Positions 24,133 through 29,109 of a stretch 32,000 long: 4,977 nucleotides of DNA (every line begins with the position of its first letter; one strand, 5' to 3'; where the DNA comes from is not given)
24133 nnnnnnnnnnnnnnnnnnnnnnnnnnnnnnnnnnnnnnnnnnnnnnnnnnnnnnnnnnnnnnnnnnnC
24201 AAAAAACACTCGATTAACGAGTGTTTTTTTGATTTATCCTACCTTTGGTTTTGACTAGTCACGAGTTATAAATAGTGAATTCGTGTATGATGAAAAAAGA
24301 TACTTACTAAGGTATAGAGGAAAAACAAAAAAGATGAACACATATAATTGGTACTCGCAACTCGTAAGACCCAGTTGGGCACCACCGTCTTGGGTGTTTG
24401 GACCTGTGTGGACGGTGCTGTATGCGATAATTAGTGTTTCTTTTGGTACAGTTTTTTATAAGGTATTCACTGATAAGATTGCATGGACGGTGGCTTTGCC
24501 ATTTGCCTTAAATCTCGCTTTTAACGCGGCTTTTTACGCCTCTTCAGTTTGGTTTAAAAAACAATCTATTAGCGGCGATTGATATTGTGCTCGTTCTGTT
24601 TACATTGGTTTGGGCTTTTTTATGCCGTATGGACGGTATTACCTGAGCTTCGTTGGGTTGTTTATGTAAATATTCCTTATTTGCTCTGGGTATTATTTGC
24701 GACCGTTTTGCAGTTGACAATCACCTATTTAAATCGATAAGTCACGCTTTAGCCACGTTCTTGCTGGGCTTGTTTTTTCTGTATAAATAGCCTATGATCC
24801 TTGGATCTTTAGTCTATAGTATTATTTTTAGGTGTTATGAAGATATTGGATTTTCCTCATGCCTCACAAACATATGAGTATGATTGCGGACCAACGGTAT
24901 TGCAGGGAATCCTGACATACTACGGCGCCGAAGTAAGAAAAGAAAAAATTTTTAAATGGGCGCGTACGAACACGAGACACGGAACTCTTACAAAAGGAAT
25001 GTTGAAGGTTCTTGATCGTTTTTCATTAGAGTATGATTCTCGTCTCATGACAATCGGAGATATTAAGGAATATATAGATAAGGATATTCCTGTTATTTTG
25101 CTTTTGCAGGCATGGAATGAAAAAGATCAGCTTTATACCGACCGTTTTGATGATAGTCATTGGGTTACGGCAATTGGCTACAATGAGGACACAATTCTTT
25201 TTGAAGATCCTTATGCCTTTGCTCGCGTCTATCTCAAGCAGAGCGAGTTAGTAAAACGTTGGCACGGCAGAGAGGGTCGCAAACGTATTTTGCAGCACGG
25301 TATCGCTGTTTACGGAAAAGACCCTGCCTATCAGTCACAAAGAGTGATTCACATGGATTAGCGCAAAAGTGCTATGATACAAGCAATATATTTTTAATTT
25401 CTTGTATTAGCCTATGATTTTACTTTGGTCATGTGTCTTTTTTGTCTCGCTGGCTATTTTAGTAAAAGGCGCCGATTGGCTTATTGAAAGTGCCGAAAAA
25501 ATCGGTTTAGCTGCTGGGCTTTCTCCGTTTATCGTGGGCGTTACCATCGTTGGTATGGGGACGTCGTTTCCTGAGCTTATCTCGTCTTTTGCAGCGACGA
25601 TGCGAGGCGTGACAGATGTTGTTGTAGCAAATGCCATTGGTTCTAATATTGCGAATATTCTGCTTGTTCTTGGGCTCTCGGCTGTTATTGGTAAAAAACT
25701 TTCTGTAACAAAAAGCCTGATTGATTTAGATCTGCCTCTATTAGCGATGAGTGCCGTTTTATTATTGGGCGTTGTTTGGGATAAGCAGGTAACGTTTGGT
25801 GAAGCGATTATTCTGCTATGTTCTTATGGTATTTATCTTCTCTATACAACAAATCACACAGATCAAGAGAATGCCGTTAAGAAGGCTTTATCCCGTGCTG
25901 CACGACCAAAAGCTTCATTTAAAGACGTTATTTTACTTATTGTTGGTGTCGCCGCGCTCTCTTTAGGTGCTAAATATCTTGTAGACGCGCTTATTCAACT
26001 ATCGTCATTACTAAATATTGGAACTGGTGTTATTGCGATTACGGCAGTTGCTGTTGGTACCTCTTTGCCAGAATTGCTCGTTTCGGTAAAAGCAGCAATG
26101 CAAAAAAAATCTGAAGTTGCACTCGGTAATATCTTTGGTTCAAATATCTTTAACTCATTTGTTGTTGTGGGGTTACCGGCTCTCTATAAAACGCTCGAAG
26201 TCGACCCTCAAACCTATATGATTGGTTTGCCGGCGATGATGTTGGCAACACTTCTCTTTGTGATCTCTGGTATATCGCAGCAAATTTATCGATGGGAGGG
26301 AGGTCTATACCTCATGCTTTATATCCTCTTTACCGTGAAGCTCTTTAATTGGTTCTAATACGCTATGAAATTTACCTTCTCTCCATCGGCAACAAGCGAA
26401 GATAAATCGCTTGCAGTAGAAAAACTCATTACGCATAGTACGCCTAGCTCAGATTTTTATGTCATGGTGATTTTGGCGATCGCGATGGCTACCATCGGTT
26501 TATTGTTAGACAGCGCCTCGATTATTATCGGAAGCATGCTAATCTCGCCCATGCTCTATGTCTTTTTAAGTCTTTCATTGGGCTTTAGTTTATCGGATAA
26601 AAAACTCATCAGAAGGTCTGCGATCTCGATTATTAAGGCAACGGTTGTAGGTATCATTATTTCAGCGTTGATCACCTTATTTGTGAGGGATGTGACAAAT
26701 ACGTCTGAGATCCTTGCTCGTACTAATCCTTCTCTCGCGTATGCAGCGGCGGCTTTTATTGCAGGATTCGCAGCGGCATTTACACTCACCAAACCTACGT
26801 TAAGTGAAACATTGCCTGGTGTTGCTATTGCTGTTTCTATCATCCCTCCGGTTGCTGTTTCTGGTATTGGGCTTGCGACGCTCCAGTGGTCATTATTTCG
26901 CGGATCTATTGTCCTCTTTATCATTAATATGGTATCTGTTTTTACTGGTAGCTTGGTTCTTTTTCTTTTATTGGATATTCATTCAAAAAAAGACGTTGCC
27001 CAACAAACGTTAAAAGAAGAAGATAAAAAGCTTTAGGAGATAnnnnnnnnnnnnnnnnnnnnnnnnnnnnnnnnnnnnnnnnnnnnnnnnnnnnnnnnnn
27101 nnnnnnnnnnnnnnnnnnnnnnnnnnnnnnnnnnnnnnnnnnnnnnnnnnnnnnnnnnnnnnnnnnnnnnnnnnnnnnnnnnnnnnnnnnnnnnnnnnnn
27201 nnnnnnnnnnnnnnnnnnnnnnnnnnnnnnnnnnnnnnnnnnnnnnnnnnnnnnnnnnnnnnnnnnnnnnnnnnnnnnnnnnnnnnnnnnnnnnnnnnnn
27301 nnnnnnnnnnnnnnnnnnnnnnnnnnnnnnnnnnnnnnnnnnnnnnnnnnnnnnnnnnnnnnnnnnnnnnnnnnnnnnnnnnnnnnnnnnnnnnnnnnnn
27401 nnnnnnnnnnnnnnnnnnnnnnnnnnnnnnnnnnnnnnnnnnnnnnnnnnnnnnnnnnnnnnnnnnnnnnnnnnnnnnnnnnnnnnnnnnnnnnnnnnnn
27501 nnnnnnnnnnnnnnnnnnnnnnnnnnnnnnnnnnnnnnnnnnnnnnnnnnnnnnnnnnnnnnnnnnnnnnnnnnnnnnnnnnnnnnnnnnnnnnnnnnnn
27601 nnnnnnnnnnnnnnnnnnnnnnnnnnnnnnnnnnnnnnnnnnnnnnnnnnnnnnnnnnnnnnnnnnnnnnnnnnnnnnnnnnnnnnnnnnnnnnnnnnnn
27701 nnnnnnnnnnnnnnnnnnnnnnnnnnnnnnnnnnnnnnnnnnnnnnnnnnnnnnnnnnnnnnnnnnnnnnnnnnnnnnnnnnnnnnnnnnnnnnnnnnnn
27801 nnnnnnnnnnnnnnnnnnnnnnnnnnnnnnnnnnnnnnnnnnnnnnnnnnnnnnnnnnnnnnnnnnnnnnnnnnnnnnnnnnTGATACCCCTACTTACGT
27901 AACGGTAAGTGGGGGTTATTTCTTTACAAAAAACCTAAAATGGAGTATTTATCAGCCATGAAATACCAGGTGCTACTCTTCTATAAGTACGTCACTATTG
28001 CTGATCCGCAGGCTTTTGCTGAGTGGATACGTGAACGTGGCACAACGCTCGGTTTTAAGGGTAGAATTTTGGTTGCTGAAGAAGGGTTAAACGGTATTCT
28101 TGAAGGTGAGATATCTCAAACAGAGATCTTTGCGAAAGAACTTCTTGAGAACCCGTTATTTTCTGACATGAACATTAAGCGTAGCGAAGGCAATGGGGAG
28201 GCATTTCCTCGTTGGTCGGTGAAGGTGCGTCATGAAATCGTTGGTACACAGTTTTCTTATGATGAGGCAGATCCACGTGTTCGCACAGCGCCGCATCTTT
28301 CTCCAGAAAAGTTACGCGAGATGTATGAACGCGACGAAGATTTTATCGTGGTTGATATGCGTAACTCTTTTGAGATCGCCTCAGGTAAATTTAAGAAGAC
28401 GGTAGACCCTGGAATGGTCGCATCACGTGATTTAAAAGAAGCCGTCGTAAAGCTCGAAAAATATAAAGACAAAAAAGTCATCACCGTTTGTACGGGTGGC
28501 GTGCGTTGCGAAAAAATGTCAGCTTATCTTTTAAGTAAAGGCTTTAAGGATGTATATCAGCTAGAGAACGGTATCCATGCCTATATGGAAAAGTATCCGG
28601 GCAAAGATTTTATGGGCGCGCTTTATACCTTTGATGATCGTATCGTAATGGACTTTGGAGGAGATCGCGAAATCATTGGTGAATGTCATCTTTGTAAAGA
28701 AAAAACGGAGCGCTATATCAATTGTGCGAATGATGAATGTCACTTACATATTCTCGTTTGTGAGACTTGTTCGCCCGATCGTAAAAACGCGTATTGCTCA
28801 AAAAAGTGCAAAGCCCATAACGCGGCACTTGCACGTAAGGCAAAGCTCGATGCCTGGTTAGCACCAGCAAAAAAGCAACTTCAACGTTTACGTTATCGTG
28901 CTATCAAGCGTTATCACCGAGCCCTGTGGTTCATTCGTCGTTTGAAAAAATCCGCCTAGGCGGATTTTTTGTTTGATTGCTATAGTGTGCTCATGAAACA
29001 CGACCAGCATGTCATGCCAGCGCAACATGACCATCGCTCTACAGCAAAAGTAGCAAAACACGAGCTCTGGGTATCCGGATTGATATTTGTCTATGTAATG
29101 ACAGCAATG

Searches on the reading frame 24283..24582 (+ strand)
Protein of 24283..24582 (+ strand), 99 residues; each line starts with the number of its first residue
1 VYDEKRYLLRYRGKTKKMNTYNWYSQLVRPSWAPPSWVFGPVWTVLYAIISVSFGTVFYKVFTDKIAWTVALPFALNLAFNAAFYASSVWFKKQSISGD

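Call 57: search_protein_families(library=pfam, proteins=[window:24283-24582:+], max_evalue=0.01)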
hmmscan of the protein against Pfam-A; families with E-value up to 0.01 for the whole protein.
window:24283-24582:+ (99 aa): 1 family
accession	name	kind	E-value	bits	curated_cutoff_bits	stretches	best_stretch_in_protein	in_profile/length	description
PF03073.20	TspO_MBR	-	8.9e-15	55.1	24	1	16-92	16-90/145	TspO/MBR family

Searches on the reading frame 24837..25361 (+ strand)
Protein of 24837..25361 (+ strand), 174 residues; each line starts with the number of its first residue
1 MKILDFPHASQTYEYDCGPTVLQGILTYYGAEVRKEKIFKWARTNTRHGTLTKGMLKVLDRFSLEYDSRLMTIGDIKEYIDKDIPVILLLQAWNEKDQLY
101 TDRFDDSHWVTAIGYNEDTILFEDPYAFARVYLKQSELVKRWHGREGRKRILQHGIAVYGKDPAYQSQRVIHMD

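Call 9: search_protein_families(library=pfam, proteins=[window:24837-25361:+], max_evalue=0.01)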
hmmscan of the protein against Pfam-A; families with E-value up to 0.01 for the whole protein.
window:24837-25361:+ (174 aa): 3 families
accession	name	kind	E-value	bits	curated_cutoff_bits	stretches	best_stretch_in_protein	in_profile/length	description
PF13529.12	Peptidase_C39_2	-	4.9e-15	56.8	24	1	4-126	1-143/143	Peptidase_C39 like family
PF03412.21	Peptidase_C39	-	1.8e-12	47.7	22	1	6-144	2-123/133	Peptidase C39 family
PF11814.14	DUF3335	-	2.8e-06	27.4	25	1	51-127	97-167/206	Peptidase_C39 like family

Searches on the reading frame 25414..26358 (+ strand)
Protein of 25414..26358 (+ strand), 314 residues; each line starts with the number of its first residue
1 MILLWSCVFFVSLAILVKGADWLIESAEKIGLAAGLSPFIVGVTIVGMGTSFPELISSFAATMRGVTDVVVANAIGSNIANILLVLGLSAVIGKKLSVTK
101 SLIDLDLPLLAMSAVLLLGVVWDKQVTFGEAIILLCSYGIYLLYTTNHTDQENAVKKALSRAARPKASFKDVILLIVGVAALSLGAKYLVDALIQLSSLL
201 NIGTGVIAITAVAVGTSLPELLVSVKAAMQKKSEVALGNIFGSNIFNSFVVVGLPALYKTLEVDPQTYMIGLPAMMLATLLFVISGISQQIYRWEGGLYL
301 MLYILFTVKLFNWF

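Call 9: search_protein_families(library=pfam, proteins=[window:25414-26358:+], max_evalue=0.01)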
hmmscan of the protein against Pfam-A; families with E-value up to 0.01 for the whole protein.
window:25414-26358:+ (314 aa): 1 family
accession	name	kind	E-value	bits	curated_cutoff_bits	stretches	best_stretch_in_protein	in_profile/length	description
PF01699.29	Na_Ca_ex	-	1.4e-64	217.1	24.9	2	7-146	4-150/151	Sodium/calcium exchanger protein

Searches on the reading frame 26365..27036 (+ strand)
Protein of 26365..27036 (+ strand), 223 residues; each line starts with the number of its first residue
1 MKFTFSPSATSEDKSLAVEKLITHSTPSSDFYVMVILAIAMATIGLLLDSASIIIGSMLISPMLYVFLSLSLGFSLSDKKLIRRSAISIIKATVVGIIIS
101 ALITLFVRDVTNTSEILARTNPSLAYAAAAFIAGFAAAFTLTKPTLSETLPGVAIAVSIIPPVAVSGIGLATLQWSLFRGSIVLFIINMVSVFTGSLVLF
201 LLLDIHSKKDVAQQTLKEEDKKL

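Call 9: search_protein_families(library=pfam, proteins=[window:26365-27036:+], max_evalue=0.01)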
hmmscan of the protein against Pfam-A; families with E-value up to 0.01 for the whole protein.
window:26365-27036:+ (223 aa): 1 family
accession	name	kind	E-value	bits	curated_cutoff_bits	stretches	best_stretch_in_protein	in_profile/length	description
PF04087.19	DUF389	-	3.5e-33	115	23.9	1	58-193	1-136/137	Domain of unknown function (DUF389)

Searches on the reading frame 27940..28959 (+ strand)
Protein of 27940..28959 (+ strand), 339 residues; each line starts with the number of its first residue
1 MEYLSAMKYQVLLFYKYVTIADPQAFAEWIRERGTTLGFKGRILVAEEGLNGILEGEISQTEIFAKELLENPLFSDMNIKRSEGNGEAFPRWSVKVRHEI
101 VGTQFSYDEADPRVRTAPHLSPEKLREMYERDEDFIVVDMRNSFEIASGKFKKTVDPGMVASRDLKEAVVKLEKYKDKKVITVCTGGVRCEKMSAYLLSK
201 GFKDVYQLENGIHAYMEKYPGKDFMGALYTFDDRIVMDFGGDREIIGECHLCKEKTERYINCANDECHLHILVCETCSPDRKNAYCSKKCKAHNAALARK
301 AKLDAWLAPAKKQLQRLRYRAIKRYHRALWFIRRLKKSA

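Call 9: search_protein_families(library=pfam, proteins=[window:27940-28959:+], max_evalue=0.01)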
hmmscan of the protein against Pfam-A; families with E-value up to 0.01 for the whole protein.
window:27940-28959:+ (339 aa): 3 families
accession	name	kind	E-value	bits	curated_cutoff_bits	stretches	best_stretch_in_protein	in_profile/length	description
PF17773.7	UPF0176_N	-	3.1e-22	79.2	26.2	1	9-100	1-92/92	UPF0176 acylphosphatase like domain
PF12368.13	Rhodanese_C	-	3e-18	66.4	26.9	1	226-291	2-66/66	Rhodanase C-terminal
PF00581.25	Rhodanese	-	2.3e-08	34.8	22.2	1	121-217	1-101/102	Rhodanese-like domain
